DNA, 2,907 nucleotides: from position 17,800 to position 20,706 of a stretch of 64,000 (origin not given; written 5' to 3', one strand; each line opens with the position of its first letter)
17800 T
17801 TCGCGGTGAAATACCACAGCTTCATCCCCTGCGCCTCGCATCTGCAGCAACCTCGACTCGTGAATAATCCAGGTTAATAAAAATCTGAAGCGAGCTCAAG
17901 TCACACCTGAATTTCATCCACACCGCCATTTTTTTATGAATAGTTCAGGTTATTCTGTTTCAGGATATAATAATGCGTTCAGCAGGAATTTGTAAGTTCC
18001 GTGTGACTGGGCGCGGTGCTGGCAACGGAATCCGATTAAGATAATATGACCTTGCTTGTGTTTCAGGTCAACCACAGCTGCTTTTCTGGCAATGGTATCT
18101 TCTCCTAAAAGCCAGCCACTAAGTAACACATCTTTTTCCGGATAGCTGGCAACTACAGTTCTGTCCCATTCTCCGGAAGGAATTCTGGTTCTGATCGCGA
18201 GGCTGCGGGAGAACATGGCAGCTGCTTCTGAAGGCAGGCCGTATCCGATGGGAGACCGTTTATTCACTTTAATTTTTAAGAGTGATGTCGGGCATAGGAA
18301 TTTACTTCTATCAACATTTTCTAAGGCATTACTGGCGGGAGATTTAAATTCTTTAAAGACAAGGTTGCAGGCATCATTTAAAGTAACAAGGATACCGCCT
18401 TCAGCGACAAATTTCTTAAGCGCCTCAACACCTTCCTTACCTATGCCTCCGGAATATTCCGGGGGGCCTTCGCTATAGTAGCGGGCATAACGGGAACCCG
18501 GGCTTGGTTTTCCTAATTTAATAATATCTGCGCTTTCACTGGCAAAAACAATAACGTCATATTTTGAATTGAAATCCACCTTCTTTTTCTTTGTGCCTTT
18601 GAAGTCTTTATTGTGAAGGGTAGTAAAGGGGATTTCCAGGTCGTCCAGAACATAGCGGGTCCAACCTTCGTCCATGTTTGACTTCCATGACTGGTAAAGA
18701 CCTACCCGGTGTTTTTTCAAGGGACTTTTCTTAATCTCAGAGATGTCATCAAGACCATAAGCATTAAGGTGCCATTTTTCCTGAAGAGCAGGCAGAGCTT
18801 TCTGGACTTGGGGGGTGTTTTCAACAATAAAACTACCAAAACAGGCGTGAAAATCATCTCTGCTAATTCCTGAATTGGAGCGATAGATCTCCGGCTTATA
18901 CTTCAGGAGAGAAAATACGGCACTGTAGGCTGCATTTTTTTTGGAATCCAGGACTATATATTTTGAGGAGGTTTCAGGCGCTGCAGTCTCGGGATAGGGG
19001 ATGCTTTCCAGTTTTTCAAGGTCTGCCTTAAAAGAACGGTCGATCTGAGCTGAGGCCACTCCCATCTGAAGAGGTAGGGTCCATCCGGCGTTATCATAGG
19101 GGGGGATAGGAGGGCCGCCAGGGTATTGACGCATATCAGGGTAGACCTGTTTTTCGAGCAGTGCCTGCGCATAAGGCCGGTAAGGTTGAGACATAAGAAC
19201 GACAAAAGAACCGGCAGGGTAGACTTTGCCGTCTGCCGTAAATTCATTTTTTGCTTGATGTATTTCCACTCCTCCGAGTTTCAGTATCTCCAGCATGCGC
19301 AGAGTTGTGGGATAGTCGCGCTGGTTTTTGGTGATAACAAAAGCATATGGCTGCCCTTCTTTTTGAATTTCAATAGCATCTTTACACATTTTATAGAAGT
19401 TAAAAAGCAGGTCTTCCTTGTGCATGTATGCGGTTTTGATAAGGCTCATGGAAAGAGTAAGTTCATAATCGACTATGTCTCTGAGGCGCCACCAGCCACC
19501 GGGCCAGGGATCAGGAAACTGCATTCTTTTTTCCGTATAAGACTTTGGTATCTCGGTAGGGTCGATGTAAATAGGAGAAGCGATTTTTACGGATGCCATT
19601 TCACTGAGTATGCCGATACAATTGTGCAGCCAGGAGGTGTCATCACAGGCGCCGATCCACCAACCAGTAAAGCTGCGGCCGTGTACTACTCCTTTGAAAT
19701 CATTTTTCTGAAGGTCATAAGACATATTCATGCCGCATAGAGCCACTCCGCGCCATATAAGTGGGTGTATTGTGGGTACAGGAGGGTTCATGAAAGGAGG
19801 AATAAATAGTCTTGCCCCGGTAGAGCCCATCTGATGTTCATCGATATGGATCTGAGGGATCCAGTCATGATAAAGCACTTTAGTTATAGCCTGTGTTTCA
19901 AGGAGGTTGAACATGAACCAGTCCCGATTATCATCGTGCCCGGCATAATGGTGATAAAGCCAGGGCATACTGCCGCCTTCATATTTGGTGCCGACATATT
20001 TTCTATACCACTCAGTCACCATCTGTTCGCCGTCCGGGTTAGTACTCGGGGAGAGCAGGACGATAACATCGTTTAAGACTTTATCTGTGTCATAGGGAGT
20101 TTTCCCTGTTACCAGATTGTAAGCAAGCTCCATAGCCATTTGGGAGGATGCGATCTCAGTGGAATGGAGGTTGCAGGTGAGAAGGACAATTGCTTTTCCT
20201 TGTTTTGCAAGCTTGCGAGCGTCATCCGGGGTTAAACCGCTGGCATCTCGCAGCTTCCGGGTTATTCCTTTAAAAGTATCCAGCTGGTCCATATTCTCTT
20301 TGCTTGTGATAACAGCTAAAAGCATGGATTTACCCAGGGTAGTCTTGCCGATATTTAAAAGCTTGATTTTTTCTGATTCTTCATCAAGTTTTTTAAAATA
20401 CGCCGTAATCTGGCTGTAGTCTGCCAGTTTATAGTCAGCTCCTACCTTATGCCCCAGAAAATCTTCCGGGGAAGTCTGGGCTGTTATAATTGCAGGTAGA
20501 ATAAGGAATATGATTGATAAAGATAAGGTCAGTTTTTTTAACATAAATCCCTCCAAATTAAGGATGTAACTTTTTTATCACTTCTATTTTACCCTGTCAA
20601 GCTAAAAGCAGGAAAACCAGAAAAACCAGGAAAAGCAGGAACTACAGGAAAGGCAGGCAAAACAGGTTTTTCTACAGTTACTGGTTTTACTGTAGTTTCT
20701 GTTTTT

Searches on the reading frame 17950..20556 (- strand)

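Call 29: search_protein_families(library=pfam, proteins=[window:17950-20556:-])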
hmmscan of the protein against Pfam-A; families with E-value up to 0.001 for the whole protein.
window:17950-20556:- (868 aa): 1 family
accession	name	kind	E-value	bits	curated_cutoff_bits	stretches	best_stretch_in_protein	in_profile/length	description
PF00246.29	Peptidase_M14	-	8e-16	58.9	21.6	1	50-213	1-133/286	Zinc carboxypeptidase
